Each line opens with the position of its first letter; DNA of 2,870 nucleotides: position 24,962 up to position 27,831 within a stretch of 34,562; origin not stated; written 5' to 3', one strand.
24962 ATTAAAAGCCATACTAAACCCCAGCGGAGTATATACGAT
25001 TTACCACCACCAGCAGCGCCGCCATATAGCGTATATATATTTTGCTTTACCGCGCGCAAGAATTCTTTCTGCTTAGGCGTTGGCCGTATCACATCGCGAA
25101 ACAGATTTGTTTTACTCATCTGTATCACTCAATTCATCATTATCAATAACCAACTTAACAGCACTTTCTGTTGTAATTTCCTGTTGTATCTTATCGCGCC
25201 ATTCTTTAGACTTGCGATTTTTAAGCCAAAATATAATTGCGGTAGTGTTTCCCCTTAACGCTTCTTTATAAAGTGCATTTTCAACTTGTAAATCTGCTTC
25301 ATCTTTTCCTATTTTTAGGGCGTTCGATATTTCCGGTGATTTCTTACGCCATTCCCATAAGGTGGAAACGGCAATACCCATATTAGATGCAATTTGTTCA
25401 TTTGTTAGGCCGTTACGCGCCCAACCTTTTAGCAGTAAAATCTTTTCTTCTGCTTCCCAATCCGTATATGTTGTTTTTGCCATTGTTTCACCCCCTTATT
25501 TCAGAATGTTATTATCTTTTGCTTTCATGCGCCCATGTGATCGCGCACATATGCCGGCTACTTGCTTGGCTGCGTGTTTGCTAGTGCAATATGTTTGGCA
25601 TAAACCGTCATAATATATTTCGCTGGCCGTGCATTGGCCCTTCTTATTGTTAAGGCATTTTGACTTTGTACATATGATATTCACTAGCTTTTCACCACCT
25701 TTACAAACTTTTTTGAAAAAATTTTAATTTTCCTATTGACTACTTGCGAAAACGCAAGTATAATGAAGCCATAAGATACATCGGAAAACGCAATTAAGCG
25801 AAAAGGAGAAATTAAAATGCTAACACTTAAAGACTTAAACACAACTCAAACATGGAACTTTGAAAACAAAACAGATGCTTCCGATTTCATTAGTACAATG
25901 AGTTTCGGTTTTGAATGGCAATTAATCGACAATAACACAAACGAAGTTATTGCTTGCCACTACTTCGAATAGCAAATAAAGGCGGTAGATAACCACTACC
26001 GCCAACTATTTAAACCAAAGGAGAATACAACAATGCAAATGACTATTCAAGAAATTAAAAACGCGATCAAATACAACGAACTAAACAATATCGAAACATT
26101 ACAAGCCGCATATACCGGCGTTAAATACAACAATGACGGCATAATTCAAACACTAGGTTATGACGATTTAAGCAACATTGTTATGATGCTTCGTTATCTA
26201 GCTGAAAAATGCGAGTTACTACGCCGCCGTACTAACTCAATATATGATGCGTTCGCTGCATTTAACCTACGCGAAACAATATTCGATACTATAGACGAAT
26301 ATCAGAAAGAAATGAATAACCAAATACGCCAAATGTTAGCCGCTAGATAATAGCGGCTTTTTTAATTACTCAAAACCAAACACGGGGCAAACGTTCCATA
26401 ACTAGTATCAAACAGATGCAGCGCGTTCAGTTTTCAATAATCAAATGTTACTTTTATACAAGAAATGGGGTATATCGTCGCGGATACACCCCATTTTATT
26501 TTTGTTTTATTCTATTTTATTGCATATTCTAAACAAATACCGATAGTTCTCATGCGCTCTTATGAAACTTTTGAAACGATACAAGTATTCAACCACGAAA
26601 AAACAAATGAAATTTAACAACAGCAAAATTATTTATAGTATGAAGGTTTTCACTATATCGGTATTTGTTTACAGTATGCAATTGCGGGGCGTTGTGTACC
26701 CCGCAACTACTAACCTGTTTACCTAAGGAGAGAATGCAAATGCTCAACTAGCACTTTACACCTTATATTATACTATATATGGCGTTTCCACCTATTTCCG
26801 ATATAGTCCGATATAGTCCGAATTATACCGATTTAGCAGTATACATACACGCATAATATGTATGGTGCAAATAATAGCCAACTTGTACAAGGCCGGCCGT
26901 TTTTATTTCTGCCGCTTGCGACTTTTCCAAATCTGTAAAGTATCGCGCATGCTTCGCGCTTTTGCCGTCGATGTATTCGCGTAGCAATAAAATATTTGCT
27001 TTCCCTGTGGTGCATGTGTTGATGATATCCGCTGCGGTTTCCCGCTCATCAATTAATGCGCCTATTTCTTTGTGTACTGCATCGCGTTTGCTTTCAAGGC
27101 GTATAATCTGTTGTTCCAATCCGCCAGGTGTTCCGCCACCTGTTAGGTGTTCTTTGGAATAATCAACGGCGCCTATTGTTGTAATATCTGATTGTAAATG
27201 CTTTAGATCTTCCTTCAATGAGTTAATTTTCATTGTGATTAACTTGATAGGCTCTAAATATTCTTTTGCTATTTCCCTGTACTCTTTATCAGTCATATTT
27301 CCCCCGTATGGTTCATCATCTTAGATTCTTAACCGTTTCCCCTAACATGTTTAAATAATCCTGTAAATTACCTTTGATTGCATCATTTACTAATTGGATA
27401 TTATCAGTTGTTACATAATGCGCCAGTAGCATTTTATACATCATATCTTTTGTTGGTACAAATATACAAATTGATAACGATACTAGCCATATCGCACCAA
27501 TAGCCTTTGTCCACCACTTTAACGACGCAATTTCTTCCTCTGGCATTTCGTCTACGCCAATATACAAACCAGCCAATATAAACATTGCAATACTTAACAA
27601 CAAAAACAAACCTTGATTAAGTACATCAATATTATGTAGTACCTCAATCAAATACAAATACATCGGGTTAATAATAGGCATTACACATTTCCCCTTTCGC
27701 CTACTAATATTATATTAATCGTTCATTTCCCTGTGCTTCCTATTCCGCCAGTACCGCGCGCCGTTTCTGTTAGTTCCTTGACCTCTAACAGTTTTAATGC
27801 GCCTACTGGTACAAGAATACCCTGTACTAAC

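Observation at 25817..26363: Orphan two-gene island on the opposite strand, wedged between the late regulator and the packaging genes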

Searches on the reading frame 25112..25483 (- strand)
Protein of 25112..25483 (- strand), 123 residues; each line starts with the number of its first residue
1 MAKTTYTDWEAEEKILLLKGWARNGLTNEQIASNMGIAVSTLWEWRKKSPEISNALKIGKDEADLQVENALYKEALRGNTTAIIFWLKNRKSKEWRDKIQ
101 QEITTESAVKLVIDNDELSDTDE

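Call 6: search_protein_families(library=pfam, proteins=[window:25112-25483:-], max_evalue=0.1)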
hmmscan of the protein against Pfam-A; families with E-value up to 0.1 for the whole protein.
window:25112-25483:- (123 aa): 7 families
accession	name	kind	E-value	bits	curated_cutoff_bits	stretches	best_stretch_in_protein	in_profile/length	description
PF13022.12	HTH_Tnp_1_2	-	3.4e-05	24.4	27.9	1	25-105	26-111/122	Helix-turn-helix of insertion element transposase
PF13384.12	HTH_23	-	0.00012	22.2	24.6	1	11-48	4-40/50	Homeodomain-like domain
PF01527.26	HTH_Tnp_1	-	0.0016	19.1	24.1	1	9-73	7-71/75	Transposase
PF16677.11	GP3_package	-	0.0052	17.4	29.4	1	31-98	39-102/105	DNA-packaging protein gp3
PF23125.1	Xre-MbcA-ParS_M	-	0.0075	16.4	27.8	1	30-55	6-31/51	Antitoxin Xre/MbcA/ParS-like, middle domain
PF00196.25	GerE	-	0.0094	16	23.5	1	21-41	13-33/57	Bacterial regulatory proteins, luxR family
PF08281.18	Sigma70_r4_2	-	0.083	13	25.7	0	24-42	25-43/54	Sigma-70, region 4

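Call 7: search_protein_families(library=phrogs, proteins=[window:25112-25483:-], max_evalue=0.1)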
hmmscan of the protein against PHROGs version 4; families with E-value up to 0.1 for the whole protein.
window:25112-25483:- (123 aa): 16 families
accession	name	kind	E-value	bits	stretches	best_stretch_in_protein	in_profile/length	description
phrog_309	-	head and packaging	1.2e-44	154.6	1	1-120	133-275/319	terminase small subunit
phrog_28310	-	unknown function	1.8e-20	74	1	5-77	3-75/76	-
phrog_23444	-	head and packaging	6.3e-06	27.3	1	58-112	63-115/126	terminase small subunit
phrog_7344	-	head and packaging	0.00015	23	1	24-49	27-51/161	terminase small subunit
phrog_4102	-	head and packaging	0.00029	22.1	1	13-110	18-125/166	terminase small subunit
phrog_24579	-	head and packaging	0.00044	21.3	1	26-122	32-125/126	terminase small subunit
phrog_12540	-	unknown function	0.00045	21.4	1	11-85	28-96/153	-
phrog_26539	-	unknown function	0.00052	20.5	1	23-83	30-90/241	-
phrog_2538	-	head and packaging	0.00068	20.7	1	22-57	15-49/129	terminase small subunit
phrog_606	-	head and packaging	0.0011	20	1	27-110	71-145/167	terminase small subunit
phrog_26445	-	unknown function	0.006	18.1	1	16-75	8-67/101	-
phrog_1553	-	integration and excision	0.0081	16.8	1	25-47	4-26/65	excisionase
phrog_3855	-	DNA, RNA and nucleotide metabolism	0.019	16.4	1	10-42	64-96/115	HTH DNA binding protein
phrog_4494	-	unknown function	0.047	15.2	0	22-53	15-46/109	-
phrog_23096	-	unknown function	0.049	14.7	1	77-110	55-88/104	-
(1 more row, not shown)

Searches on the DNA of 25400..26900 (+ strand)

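Call 5: search_dna_similar(query=window:25400-26900:+, collection=phages, mode=near)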
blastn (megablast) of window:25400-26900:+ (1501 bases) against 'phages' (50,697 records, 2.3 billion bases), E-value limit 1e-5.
No match.

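Call 39: search_rna_families(source=window, start=25600, end=26900, threshold=evalue, max_evalue=1)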
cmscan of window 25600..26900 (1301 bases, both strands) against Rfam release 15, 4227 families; matches with E-value up to 1: 2.
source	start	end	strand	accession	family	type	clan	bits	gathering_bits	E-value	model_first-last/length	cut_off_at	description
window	26330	26405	+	RF02900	AaHKsRNA82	Gene; sRNA;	-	24.5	51.4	0.46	1-81/81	no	Aggregatibacter sRNA 82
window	26454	26550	-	RF02029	sraA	Gene; sRNA;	-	22.8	56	0.94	1-95/95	no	sraA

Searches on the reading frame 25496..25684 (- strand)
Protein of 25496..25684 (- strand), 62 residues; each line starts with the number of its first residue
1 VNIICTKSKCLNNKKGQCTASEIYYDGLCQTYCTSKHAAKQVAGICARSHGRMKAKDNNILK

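Call 6: search_protein_families(library=pfam, proteins=[window:25496-25684:-], max_evalue=0.1)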
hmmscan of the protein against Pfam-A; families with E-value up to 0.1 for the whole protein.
window:25496-25684:- (62 aa): 0 families

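Call 7: search_protein_families(library=phrogs, proteins=[window:25496-25684:-], max_evalue=0.1)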
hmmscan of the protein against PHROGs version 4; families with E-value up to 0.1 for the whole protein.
window:25496-25684:- (62 aa): 2 families
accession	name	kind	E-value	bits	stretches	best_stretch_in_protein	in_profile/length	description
phrog_33034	-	unknown function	1.7e-07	32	1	3-61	4-61/62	-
phrog_33651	-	unknown function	0.021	15.7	1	14-58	113-157/161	-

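Call 54: search_protein_families(library=ncbifam, proteins=[window:25499-25684:-], max_evalue=0.05)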
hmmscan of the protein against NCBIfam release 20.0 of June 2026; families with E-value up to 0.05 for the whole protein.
window:25499-25684:- (62 aa): 0 families

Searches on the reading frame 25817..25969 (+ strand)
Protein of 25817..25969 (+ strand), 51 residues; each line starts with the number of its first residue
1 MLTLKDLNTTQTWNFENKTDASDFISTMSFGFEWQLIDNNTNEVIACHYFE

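Call 6: search_protein_families(library=pfam, proteins=[window:25817-25969:+], max_evalue=0.1)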
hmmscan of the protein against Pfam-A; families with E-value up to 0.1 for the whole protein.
window:25817-25969:+ (51 aa): 0 families

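Call 7: search_protein_families(library=phrogs, proteins=[window:25817-25969:+], max_evalue=0.1)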
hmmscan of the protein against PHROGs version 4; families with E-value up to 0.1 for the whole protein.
window:25817-25969:+ (51 aa): 1 family
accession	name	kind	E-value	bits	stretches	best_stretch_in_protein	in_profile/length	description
phrog_10805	-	unknown function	0.012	16.5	1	4-26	2-24/50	-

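Call 9: search_dna_similar(query=window:25817-25969:+, collection=phages, mode=protein, max_evalue=1)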
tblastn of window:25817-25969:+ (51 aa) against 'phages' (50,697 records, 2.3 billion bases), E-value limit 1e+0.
No match.

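Call 12: find_homologous_proteins(query=window:25817-25969:+, max_evalue=0.01)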
Query window:25817-25969:+ (51 aa): 24 proteins with E <= 0.01 among 24 candidates.
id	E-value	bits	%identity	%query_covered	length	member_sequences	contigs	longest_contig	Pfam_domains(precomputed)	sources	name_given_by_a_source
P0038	2.4e-24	101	88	100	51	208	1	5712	-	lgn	-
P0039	2.5e-24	100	88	100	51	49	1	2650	-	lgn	-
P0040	3.0e-24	100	90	100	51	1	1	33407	-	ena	-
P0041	4.4e-24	100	90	100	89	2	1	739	-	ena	-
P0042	6.8e-24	99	86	100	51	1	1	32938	-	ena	-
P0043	1.3e-23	98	86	100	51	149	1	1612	-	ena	-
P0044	1.6e-23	98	86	100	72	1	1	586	-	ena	-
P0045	1.8e-23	98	88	100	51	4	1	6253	-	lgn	-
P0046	3.1e-23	97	84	100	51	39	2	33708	-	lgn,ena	-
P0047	5.8e-23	96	84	100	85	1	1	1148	-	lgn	-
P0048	1.0e-21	92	86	100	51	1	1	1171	-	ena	-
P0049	3.4e-21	91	86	100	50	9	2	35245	-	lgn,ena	-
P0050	6.5e-21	90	84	100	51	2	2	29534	-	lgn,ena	-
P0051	1.1e-20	89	84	100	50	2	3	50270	-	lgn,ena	-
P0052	2.4e-20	88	80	100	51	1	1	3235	-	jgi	-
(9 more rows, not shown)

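Call 23: predict_structure(alignment_id=A2)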
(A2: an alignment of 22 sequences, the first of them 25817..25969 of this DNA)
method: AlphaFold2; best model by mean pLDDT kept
length: 51 residues; sequences in the alignment: 22
mean_pLDDT: 90.9   pTM: 0.69
mean pLDDT of the five models: 90.9, 90.5, 90.2, 90.0, 88.0
residues with pLDDT >= 90: 39; 70-90: 12; 50-70: 0; < 50: 0
segments of 3 or more residues with pLDDT < 50: none
pLDDT, mean of each block of 10 residues (from residue 1): 93 94 86 92 91 75
secondary structure, 60 per line:
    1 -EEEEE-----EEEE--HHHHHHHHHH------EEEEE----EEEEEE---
elements in order: E2-6 E12-15 H18-27 E34-38 E43-48

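Call 32: fold_search(model_id=the predicted structure, library=pdb)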
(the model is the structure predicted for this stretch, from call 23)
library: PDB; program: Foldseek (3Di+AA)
matches with E <= 10: 130; with E <= 0.001: 0
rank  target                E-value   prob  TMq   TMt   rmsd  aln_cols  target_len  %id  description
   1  6mr1_B                9.6e-01  0.15  0.37  0.27   5.4        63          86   11  RbcS-like subdomain of CcmM (released 2019-01-02)
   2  1bgw                  2.1e+00  0.54  0.54  0.05   2.2        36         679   22  TOPOISOMERASE RESIDUES 410-1202, (released 1996-07-11)
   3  6z1g_A                2.2e+00  0.12  0.41  0.30   4.9        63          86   11  CryoEM structure of the interaction between Rubisco Activase small-subunit-like (SSUL) domain with Rubisco from Nostoc (released 2020-09-23)
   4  4uje_BE               2.3e+00  0.11  0.31  0.08   9.6        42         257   14  Regulation of the mammalian elongation cycle by 40S subunit rolling: a eukaryotic-specific ribosome rearrangement (released 2014-07-16)
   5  8qyv_V                2.3e+00  0.07  0.24  0.05   8.4        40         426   25  SWR1-hexasome complex (released 2024-10-02)
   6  7mq9_L4               2.8e+00  0.12  0.32  0.08   8.9        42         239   12  Cryo-EM structure of the human SSU processome, state pre-A1* (released 2021-09-22)
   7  8q6u_B                2.8e+00  0.10  0.31  0.12   7.0        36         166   17  Crystal structure of a double mutant acetyltransferase from Bacillus cereus species. (released 2024-03-06)
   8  6hba_A                3.0e+00  0.09  0.39  0.29   5.0        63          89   16  Crystal Structure of the small subunit-like domain 1 of CcmM from Synechococcus elongatus (strain PCC 7942), thiol-oxi (released 2018-12-12)
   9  6hbc_A                3.0e+00  0.06  0.30  0.24   5.6        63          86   14  Structure of the repeat unit in the network formed by CcmM and Rubisco from Synechococcus elongatus (released 2018-12-12)
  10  4n41_A                3.0e+00  0.06  0.30  0.04   8.4        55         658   16  Structure of Thermus thermophilus Argonaute bound to guide DNA and 15-mer target DNA (released 2014-01-15)
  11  6hbb_A                3.2e+00  0.08  0.38  0.29   4.9        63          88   17  Crystal Structure of the small subunit-like domain 1 of CcmM from Synechococcus elongatus (strain PCC 7942) (released 2018-12-12)
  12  7o6n_A                3.2e+00  0.08  0.35  0.22   8.2        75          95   16  Crystal structure of C. elegans ERH-2 PID-3 complex (released 2021-08-25)
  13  6erd_B                3.4e+00  0.08  0.30  0.12   7.0        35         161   14  Crystal structure of a putative acetyltransferase from Bacillus cereus species. (released 2018-09-26)
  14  8qz0_V                3.4e+00  0.06  0.25  0.05   8.4        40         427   25  SWR1-hexasome-dimer complex (released 2024-10-02)
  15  9npx_D                3.7e+00  0.11  0.32  0.08   8.9        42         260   12  SARS-CoV-2 nsp1 bound to the Rhinolophus lepidus 40S ribosomal subunit (local refinement of the 40S body) (released 2025-06-11)
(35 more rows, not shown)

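Call 54: search_protein_families(library=ncbifam, proteins=[window:25817-25969:+], max_evalue=0.05)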
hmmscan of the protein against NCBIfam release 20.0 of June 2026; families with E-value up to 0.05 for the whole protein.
window:25817-25969:+ (51 aa): 0 families

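Call 57: search_solved_structures(query=A2, max_evalue=5)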
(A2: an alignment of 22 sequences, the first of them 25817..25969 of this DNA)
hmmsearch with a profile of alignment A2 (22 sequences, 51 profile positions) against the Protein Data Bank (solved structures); distinct sequences matched with E-value up to 5: 2.
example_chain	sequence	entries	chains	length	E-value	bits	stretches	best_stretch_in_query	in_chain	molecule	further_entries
8wml_B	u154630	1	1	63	0.34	14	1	11-41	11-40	CHAT domain-containing protein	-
3htk_B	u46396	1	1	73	0.67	13.1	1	21-45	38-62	Structural maintenance of chromosomes protein 5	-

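Call 60: fold_search(model_id=the predicted structure, library=viral)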
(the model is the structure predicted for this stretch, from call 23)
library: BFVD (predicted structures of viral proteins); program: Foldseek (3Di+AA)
matches with E <= 10: 412; with E <= 0.001: 1
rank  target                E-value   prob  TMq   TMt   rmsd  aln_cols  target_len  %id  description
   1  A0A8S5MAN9            3.8e-06  1.00  0.89  0.90   1.2        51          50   74  Uncharacterized protein [Podoviridae sp. ctxOS2]
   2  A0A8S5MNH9            8.0e-02  0.98  0.66  0.58   3.3        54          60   22  Uncharacterized protein [Siphoviridae sp. ctZZK17]
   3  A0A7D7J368            1.5e-01  0.99  0.65  0.64   2.5        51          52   18  (no name in the UniProt tables at hand)
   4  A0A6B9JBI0            1.7e-01  1.00  0.75  0.74   2.2        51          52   20  Uncharacterized protein [Erwinia phage Hena1]
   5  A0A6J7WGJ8            1.7e-01  0.98  0.66  0.56   3.2        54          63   17  Uncharacterized protein [uncultured Caudovirales phage]
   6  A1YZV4                1.9e-01  0.98  0.69  0.51   2.7        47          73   13  Uncharacterized protein [Burkholderia phage BcepF1]
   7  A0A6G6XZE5            2.5e-01  0.84  0.54  0.49   4.4        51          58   24  (no name in the UniProt tables at hand)
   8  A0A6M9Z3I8            2.7e-01  0.84  0.58  0.34   7.1        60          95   18  Uncharacterized protein [Vibrio phage Quinn]
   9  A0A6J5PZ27            3.0e-01  0.82  0.57  0.42   4.4        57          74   16  Uncharacterized protein [uncultured Caudovirales phage]
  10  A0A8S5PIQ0            3.2e-01  0.85  0.59  0.47   4.3        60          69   18  Uncharacterized protein [Siphoviridae sp. ctcUB23]
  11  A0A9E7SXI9            3.4e-01  0.99  0.79  0.68   1.8        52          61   21  Uncharacterized protein [Gordonia phage Finkle]
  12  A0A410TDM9            3.9e-01  0.72  0.51  0.37   3.0        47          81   23  (no name in the UniProt tables at hand)
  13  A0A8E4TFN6            4.4e-01  0.98  0.75  0.37   1.4        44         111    9  (no name in the UniProt tables at hand)
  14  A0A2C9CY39            4.4e-01  0.91  0.65  0.41   4.0        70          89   18  Uncharacterized protein [Yersinia phage fHe-Yen9-04]
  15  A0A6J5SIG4            4.4e-01  0.60  0.47  0.26   3.5        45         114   18  Uncharacterized protein [uncultured Caudovirales phage]
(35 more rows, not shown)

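Call 70: search_protein_families(library=padloc, proteins=[window:25817-25969:+], max_evalue=0.05)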
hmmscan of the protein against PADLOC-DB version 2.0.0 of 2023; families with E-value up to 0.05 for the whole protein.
window:25817-25969:+ (51 aa): 0 families

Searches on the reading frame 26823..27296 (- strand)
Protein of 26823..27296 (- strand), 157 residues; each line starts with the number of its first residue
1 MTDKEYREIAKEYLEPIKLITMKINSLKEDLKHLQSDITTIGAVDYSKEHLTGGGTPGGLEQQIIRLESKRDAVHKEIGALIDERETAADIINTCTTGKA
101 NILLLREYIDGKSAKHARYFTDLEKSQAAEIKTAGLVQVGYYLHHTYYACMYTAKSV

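Call 6: search_protein_families(library=pfam, proteins=[window:26823-27296:-], max_evalue=0.1)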
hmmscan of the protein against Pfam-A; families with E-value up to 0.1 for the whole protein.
window:26823-27296:- (157 aa): 4 families
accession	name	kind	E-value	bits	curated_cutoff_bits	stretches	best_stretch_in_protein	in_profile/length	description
PF02403.27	Seryl_tRNA_N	-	0.02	15.6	28.2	0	61-102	42-83/108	Seryl-tRNA synthetase N-terminal domain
PF02090.21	SPAM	-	0.047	14.1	35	0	22-128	19-127/142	Salmonella surface presentation of antigen gene type M protein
PF06005.17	ZapB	-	0.059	14.3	31.5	0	14-83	17-67/71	Cell division protein ZapB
PF16888.10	YwqH-like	-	0.068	13.9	33.7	0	3-41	76-114/123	YwqH-like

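Call 7: search_protein_families(library=phrogs, proteins=[window:26823-27296:-], max_evalue=0.1)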
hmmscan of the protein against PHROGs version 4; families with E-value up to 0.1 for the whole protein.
window:26823-27296:- (157 aa): 3 families
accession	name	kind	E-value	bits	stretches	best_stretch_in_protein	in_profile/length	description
phrog_36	-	transcription regulation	5.2e-12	46.8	1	2-133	48-177/220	transcriptional regulator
phrog_5553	-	unknown function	0.0061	17.8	1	8-123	7-110/114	-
phrog_5507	-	unknown function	0.022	15.9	1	21-80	24-83/85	-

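Call 54: search_protein_families(library=ncbifam, proteins=[window:26826-27296:-], max_evalue=0.05)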
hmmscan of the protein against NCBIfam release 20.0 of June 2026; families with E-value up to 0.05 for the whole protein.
window:26826-27296:- (157 aa): 1 family
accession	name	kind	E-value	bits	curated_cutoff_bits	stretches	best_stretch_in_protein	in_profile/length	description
NF033928.1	alph_xenorhab_A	subfamily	0.045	13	125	0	8-84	136-210/339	alpha-xenorhabdolysin family binary toxin subunit A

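Call 69: search_solved_structures(query=window:26826-27296:-, max_evalue=1)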
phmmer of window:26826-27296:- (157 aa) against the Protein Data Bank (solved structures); distinct sequences matched with E-value up to 1: 2.
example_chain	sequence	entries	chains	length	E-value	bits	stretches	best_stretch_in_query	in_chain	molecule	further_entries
5mrc_R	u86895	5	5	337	0.38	14.2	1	66-132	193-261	bL27m | Large ribosomal subunit protein bL27m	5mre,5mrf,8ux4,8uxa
3j6b_R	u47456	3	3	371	0.48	13.9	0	66-132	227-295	54S ribosomal protein L2, mitochondrial | Large ribosomal subunit protein bL27m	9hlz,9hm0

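Call 85: search_dna_similar(query=window:26826-27296:-, collection=phages, mode=protein, max_evalue=0.001, max_rows=10)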
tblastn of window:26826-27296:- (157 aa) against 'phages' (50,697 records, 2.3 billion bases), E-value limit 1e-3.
No match.

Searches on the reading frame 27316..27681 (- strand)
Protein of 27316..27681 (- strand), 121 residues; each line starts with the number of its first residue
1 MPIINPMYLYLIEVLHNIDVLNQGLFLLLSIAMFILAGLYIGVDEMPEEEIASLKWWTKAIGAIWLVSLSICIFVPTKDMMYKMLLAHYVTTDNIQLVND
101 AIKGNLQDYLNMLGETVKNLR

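Call 6: search_protein_families(library=pfam, proteins=[window:27316-27681:-], max_evalue=0.1)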
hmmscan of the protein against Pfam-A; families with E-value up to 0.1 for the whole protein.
window:27316-27681:- (121 aa): 0 families

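Call 7: search_protein_families(library=phrogs, proteins=[window:27316-27681:-], max_evalue=0.1)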
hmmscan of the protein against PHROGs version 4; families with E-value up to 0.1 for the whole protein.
window:27316-27681:- (121 aa): 2 families
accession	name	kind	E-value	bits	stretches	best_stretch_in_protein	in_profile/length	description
phrog_3878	-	unknown function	2.1e-09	38.6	1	3-112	1-112/129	-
phrog_34777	-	unknown function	0.00012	23.5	1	7-85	1-69/70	-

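Call 54: search_protein_families(library=ncbifam, proteins=[window:27319-27681:-], max_evalue=0.05)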
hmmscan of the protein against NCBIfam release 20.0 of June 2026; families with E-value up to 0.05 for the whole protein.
window:27319-27681:- (121 aa): 0 families
